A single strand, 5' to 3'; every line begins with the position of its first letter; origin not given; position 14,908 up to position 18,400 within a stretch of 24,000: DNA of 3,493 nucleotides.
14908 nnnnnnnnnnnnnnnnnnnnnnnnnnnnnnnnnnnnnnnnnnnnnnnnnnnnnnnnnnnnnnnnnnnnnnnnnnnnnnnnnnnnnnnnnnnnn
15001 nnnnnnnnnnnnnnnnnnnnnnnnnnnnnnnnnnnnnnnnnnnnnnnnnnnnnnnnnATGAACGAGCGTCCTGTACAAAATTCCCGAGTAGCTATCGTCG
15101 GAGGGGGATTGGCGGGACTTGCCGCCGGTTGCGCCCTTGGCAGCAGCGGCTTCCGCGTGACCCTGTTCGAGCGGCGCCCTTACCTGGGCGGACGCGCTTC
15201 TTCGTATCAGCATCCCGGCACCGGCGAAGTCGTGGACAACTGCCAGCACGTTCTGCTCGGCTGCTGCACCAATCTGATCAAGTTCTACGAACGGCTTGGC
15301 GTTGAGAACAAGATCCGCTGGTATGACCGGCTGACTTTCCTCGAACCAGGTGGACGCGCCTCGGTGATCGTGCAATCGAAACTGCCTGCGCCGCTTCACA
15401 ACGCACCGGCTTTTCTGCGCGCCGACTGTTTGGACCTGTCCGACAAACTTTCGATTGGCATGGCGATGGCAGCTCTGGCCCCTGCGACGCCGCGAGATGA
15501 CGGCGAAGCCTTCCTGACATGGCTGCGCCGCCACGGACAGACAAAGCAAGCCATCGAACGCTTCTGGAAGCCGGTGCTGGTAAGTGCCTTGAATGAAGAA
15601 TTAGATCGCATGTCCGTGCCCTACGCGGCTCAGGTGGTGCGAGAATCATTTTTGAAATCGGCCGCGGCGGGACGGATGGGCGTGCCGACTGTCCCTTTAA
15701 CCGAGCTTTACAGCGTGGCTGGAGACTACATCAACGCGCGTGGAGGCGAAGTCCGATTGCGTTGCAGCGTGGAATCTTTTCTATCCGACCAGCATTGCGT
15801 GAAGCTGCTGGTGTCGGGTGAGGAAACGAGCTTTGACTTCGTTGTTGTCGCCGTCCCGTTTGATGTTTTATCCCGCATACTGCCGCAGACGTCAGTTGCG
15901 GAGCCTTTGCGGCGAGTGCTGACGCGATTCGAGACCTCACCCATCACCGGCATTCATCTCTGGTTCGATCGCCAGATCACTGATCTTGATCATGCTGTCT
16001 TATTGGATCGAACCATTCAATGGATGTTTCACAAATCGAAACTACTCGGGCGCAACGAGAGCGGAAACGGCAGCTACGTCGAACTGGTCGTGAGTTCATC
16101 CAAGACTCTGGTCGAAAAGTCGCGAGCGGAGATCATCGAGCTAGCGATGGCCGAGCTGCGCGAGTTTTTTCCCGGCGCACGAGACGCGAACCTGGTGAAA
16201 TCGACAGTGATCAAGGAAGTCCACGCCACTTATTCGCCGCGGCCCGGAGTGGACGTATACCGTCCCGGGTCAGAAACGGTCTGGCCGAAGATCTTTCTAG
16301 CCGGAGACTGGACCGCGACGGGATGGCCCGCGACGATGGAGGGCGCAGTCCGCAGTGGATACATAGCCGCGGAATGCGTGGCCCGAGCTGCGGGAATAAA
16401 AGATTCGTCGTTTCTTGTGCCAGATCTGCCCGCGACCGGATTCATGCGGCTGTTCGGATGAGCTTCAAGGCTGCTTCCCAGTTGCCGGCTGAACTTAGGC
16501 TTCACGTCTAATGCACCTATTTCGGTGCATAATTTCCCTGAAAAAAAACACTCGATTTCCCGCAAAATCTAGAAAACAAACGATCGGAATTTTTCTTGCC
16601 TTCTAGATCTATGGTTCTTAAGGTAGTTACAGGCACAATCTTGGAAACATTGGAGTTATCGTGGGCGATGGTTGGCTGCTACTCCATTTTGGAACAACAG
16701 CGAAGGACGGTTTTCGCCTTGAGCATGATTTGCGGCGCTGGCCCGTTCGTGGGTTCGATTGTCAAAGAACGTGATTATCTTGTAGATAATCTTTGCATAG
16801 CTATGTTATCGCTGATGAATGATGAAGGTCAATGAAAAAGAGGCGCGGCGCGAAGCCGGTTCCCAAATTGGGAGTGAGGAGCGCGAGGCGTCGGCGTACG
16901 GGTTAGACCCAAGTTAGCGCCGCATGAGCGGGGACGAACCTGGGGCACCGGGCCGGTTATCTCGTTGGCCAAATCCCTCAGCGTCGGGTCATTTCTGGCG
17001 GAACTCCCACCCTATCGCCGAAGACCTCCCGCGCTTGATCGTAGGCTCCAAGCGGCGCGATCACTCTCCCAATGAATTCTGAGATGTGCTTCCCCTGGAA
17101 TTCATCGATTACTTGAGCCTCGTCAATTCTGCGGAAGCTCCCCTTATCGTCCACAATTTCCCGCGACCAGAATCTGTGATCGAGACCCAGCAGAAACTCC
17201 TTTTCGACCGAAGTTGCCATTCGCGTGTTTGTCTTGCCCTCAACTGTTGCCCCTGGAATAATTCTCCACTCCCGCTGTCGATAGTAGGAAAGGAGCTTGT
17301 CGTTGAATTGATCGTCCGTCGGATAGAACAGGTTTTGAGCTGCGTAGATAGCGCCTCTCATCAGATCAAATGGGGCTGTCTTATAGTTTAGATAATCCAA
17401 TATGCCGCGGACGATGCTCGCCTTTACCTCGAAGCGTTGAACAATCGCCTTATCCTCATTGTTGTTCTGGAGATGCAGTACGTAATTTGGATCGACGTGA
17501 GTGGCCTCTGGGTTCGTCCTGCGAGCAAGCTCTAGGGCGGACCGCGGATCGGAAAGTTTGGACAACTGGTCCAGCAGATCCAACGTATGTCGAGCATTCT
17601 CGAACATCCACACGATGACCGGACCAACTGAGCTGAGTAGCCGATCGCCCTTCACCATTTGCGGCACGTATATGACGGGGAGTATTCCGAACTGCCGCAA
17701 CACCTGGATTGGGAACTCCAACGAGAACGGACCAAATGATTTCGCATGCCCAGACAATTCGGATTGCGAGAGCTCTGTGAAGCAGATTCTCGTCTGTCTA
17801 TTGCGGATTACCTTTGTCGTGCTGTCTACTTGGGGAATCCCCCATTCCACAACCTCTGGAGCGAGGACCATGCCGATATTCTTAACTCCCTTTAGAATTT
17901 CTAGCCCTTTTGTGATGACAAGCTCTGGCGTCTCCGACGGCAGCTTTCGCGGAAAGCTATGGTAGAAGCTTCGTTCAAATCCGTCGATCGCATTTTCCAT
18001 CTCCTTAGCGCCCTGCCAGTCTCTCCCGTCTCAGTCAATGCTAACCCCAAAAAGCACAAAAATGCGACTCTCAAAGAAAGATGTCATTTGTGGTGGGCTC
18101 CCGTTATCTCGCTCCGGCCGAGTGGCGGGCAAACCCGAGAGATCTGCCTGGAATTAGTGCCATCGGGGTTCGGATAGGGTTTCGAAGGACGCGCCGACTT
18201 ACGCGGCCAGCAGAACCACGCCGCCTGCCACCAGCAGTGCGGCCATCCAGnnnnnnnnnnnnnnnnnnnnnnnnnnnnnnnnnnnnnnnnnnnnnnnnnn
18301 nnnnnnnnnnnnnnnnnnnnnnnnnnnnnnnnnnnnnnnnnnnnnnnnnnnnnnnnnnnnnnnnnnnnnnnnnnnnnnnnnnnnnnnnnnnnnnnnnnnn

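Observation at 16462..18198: A/T-richer 1.7-kb islet with a lone AbiGi-like gene inserted between the two convergent hopanoid operons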

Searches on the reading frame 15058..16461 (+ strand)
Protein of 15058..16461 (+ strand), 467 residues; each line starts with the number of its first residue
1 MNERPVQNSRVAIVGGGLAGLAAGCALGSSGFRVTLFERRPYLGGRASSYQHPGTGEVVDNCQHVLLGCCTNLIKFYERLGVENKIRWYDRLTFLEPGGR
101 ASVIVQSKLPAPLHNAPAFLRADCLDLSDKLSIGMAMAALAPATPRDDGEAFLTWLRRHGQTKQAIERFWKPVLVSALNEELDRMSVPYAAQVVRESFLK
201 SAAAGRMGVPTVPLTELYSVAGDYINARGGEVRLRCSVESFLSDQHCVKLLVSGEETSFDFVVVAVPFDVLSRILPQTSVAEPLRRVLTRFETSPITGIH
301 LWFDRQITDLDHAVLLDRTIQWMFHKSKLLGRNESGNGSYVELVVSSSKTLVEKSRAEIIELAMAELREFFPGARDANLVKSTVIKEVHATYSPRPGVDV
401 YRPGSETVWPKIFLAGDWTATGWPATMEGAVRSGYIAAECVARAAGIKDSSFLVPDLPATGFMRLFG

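Call 8: search_protein_families(library=ncbifam, proteins=[window:15058-16461:+], max_evalue=0.01)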
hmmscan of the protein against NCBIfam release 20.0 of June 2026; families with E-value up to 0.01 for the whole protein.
window:15058-16461:+ (467 aa): 59 families (the best 25 are shown)
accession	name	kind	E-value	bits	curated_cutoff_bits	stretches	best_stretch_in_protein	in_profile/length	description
TIGR03467.1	HpnE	equivalog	7e-150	500.1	283.05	1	11-442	1-429/430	hydroxysqualene dehydroxylase HpnE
TIGR02731.1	phytoene_desat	equivalog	6.3e-49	166.9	569.4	1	10-441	1-452/453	15-cis-phytoene desaturase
TIGR02732.1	zeta_caro_desat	equivalog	1.2e-42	146.5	622.15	2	10-312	1-326/474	9,9'-di-cis-zeta-carotene desaturase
NF005560.0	PRK07233.1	equivalog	1.2e-33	116.6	252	1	10-443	2-430/435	hypothetical protein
TIGR02734.1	crtI_fam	subfamily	1.1e-09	37.5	238.1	1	12-54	2-44/504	phytoene desaturase family protein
NF009409.0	PRK12770.1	subfamily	6.7e-08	32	343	1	4-45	14-55/360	putative glutamate synthase subunit beta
NF058655.1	CrtID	equivalog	1.1e-07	31.1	640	1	11-54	1-44/478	bifunctional phytoene desaturase/3,4-desaturase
TIGR00562.1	proto_IX_ox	equivalog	2.7e-07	29.5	97.85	1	9-186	3-173/470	protoporphyrinogen oxidase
NF005313.0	PRK06847.1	subfamily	5.1e-07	29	372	1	9-41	5-37/375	hypothetical protein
NF005547.0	PRK07208.1-3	equivalog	2.2e-06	26.7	380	1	9-275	5-268/465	hypothetical protein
NF005566.0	PRK07236.1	subfamily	3e-06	26.4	333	1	7-41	5-39/386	hypothetical protein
NF045663.1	diclust_near_Sec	equivalog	3.2e-06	25.5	530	1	4-52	102-150/759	pyridine nucleotide-disulfide oxidoreductase/dicluster-binding protein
NF009410.0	PRK12771.1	subfamily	3.4e-06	25.9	516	1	9-45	139-175/566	NAD(P)-binding protein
TIGR03197.1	MnmC_Cterm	equivalog_domain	3.5e-06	26.4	174.2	1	10-50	1-41/400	FAD-dependent 5-carboxymethylaminomethyl-2-thiouridine(34) oxidoreductase MnmC1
TIGR02733.1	desat_CrtD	equivalog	3.8e-06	25.9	549.7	1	10-52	3-45/492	C-3',4' desaturase CrtD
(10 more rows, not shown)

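Call 17: find_related_loci(query=window:15058-16461:+, collection=genome_contigs, flank=6000)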
Query window:15058-16461:+ (467 aa) in genome_contigs; peptide patterns used: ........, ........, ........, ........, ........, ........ (x = any residue, [..] = any of these).
598 stretches matched a pattern (row limit reached: there are more); 577 encode a relative of the query (tblastn E <= 1e-3); the best 80 are kept; 80 distinct loci.
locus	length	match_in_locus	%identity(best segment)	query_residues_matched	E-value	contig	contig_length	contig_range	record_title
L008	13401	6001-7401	88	1-467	0e+0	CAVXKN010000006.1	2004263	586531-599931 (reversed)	MAG: uncultured Acidobacteriota bacterium isolate MFD09567.bin.1.66 genome assembly, contig: contig_40071, whole genome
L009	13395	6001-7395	89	1-467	0e+0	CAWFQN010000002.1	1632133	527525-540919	MAG: uncultured Acidobacteriota bacterium isolate MFD05705.bin.1.7 genome assembly, contig: contig_16840, whole genome s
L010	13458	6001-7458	85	1-467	0e+0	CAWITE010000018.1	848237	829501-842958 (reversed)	MAG: uncultured Acidobacteriota bacterium isolate MFD09222.bin.1.71 genome assembly, contig: contig_42958, whole genome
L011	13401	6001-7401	87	1-467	0e+0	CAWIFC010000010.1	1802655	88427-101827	MAG: uncultured Acidobacteriota bacterium isolate MFD04570.bin.1.50 genome assembly, contig: contig_121613, whole genome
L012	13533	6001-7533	81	1-467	0e+0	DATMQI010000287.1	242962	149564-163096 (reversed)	MAG TPA_asm: Terriglobales bacterium isolate SMAG_U12924 k141_3075193, whole genome shotgun sequence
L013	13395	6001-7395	87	1-467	0e+0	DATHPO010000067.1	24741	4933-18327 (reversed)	MAG TPA_asm: Terriglobales bacterium isolate SMAG_U12712 k141_3412114, whole genome shotgun sequence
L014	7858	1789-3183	86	1-467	0e+0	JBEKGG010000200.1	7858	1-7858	MAG: Terriglobales bacterium isolate SPRUCE 248 SPRUCE_248_200, whole genome shotgun sequence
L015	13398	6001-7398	87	1-467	0e+0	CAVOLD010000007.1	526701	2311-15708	MAG: uncultured Acidobacteriota bacterium isolate MFD10071.bin.1.71 genome assembly, contig: contig_41580, whole genome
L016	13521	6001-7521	80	1-467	0e+0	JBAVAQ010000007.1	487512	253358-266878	MAG: Terriglobales bacterium isolate MFD09235_ilm_asm_bin5 k127_106777, whole genome shotgun sequence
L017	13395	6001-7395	85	1-467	0e+0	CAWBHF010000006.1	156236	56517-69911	MAG: uncultured Acidobacteriota bacterium isolate MFD06435.bin.1.31 genome assembly, contig: contig_129983, whole genome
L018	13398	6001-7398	83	1-466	0e+0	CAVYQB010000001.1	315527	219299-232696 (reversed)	MAG: uncultured Acidobacteriota bacterium isolate MFD09222.bin.1.225 genome assembly, contig: contig_100346, whole genom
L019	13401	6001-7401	82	1-467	0e+0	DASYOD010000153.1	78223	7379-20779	MAG TPA_asm: Terriglobales bacterium isolate SMAG_U4420 k141_4327690, whole genome shotgun sequence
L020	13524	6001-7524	78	1-466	0e+0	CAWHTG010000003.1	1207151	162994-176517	MAG: uncultured Acidobacteriota bacterium isolate MFD03346.bin.1.6 genome assembly, contig: contig_19147, whole genome s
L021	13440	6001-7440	75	1-467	0e+0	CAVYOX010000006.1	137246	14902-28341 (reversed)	MAG: uncultured Acidobacteriaceae bacterium isolate MFD09222.bin.1.46 genome assembly, contig: contig_188869, whole geno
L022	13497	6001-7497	75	1-466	0e+0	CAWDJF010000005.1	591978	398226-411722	MAG: Terriglobia bacterium isolate MFD06714.bin.1.120 genome assembly, contig: contig_47392, whole genome shotgun sequen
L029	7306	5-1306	80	34-467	0e+0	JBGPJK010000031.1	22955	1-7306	MAG: Terriglobia bacterium isolate OBJ_0618_7090110_311 k141_10397697_length_22955_cov_10.9781, whole genome shotgun seq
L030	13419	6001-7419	75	1-467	0e+0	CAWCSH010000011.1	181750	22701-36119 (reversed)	MAG: Terriglobia bacterium isolate MFD05442.bin.2.105 genome assembly, contig: contig_40016, whole genome shotgun sequen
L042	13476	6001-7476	71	1-467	0e+0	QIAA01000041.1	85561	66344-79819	MAG: Acidobacteria bacterium isolate gp1 AA141 14_1009_16_30cm_scaffold_117_curated, whole genome shotgun sequence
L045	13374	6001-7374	76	9-466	0e+0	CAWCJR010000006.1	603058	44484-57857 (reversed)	MAG: uncultured Acidobacteriaceae bacterium isolate MFD09603.bin.2.234 genome assembly, contig: contig_30723, whole geno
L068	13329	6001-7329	74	30-467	0e+0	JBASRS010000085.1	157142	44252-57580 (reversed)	MAG: Terriglobales bacterium isolate MFD13510_ilm_asm_bin1 k127_6769, whole genome shotgun sequence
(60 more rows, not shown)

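Call 47: search_protein_families(library=pfam, proteins=[L042:7529-8476:+, L018:7976-8782:-, L030:7533-7847:+, L030:7861-8142:+, L068:7478-8041:+, L029:1377-2027:+, L045:7459-8472:+], max_evalue=0.01)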
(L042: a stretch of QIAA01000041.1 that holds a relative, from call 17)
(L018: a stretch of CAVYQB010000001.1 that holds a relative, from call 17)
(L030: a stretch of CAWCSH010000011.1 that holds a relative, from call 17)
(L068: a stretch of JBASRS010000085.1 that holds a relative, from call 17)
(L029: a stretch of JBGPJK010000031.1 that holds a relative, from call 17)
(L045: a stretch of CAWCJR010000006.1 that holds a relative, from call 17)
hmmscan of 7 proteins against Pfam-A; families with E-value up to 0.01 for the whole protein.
L042:7529-8476:+ (315 aa): 1 family
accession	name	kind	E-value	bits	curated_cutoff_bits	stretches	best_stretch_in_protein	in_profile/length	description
PF11185.13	DUF2971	-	3.1e-07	32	22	1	160-233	1-89/89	Protein of unknown function (DUF2971)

L018:7976-8782:- (268 aa): 2 families
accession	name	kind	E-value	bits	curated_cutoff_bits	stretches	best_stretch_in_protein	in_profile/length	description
PF00583.31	Acetyltransf_1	-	7.3e-06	26.7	20.7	1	166-255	27-116/116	Acetyltransferase (GNAT) family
PF13480.13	Acetyltransf_6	-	0.0026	18.3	22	1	142-234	32-130/143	Acetyltransferase (GNAT) domain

L030:7533-7847:+ (104 aa): 3 families
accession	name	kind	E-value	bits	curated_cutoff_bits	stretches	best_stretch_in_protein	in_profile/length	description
PF05015.19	HigB-like_toxin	-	9.1e-21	74.6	27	1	16-104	2-91/91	RelE-like toxin of type II toxin-antitoxin system HigB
PF15738.11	YafQ_toxin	-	0.0025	18.5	30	1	38-93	22-73/88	Bacterial toxin of type II toxin-antitoxin system, YafQ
PF05016.21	ParE_toxin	-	0.0087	17.1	23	0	66-96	42-77/89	ParE toxin of type II toxin-antitoxin system, parDE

L030:7861-8142:+ (93 aa): 4 families
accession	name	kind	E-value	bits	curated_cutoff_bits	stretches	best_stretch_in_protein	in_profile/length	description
PF01381.28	HTH_3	-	1.7e-12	47.6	23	1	15-66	2-53/55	Helix-turn-helix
PF13560.12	HTH_31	-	8.1e-08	32.9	27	1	22-65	14-58/64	Helix-turn-helix domain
PF12844.13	HTH_19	-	9.8e-07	29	30.2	1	17-73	7-62/64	Helix-turn-helix domain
PF15943.11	YdaS_toxin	-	0.00027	21.2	30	1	27-63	13-49/65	Bacterial toxin YdaS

L068:7478-8041:+ (187 aa): 1 family
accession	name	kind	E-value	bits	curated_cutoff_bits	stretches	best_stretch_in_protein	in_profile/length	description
PF07238.19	PilZ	-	1.5e-10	41.7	22.5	1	15-112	1-101/102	PilZ domain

L029:1377-2027:+ (216 aa): 0 families

L045:7459-8472:+ (337 aa): 1 family
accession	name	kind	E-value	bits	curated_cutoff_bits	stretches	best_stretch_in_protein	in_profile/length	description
PF00990.26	GGDEF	-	1.3e-13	51.5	23.8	1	13-162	9-161/161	Diguanylate cyclase, GGDEF domain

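Call 69: find_homologous_proteins(query=L042:7529-8476:+, max_evalue=0.001)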
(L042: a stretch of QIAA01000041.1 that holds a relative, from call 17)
Query L042:7529-8476:+ (315 aa): 537 proteins with E <= 0.001 among 5148 candidates; the best 120 are listed.
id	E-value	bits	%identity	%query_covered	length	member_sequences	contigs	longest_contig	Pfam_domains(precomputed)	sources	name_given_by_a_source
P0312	2.9e-193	659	100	94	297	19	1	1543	PF11185.14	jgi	-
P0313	1.2e-155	535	84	94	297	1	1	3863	PF11185.14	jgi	jgi:hypothetical protein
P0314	8.3e-155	532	83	93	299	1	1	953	PF11185.14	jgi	jgi:Protein of unknown function (DUF2971)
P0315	1.0e-147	509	80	92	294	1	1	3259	PF11185.14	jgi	jgi:hypothetical protein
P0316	7.2e-138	477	74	92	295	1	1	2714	PF11185.14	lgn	-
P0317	1.9e-134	466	69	92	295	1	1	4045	PF11185.14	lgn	-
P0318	4.9e-134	464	70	92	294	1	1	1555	PF11185.14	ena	-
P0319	5.3e-132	458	70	92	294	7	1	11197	PF11185.14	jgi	-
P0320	8.1e-130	450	70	91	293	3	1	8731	PF11185.14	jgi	jgi:hypothetical protein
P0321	1.1e-125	437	86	72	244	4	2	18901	PF11185.14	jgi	jgi:hypothetical protein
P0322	3.0e-121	422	66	92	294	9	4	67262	PF11185.14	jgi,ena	-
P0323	2.7e-118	413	64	92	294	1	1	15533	PF11185.14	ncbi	-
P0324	6.3e-115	401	64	88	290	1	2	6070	PF11185.14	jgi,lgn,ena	-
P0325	1.0e-114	401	79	72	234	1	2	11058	PF11185.14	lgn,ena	-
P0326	2.1e-114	400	58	94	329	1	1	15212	PF11185.14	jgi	jgi:hypothetical protein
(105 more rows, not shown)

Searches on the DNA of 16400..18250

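Call 27: search_rna_families(source=window, start=16400, end=18250, threshold=evalue, max_evalue=1)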
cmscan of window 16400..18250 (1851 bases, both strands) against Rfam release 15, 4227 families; matches with E-value up to 1: 0.
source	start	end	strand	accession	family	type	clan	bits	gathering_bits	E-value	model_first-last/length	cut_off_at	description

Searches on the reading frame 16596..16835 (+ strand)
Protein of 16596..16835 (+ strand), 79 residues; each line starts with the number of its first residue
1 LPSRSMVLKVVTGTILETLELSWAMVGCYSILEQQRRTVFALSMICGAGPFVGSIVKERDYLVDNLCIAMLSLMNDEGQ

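Call 4: search_protein_families(library=pfam, proteins=[window:16596-16835:+], max_evalue=1)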
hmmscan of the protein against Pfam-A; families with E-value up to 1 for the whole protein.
window:16596-16835:+ (79 aa): 0 families

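Call 5: search_protein_families(library=padloc, proteins=[window:16596-16835:+], max_evalue=1)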
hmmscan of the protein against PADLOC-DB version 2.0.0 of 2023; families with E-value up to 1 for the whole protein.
window:16596-16835:+ (79 aa): 0 families

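Call 8: search_protein_families(library=ncbifam, proteins=[window:16596-16835:+], max_evalue=0.01)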
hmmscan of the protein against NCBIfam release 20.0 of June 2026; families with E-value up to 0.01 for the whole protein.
window:16596-16835:+ (79 aa): 0 families

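Call 9: search_protein_families(library=phrogs, proteins=[window:16596-16835:+], max_evalue=1)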
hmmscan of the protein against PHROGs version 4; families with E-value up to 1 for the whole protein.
window:16596-16835:+ (79 aa): 0 families
